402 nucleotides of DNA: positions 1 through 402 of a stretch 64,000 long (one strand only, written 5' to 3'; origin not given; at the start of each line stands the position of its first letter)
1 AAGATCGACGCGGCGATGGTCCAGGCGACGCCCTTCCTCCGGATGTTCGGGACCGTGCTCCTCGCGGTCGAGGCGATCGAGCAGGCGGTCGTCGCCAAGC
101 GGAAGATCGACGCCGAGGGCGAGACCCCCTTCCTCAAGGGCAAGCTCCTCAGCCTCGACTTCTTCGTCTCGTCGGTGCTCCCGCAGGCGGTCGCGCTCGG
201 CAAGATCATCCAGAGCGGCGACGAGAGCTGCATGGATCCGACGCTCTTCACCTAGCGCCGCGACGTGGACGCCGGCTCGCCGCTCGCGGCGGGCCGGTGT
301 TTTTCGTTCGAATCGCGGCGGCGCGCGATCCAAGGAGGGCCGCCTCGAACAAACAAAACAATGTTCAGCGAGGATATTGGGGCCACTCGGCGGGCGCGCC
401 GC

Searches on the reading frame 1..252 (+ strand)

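Call 14: search_protein_families(library=pfam, proteins=[window:1-252:+], max_evalue=0.0001)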
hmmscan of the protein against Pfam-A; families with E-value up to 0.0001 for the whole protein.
window:1-252:+ (84 aa): 1 family
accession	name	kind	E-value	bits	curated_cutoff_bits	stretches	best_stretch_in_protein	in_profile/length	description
PF12806.12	Acyl-CoA_dh_C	-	2.5e-19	70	30.3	1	2-79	44-122/124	Acetyl-CoA dehydrogenase C-terminal like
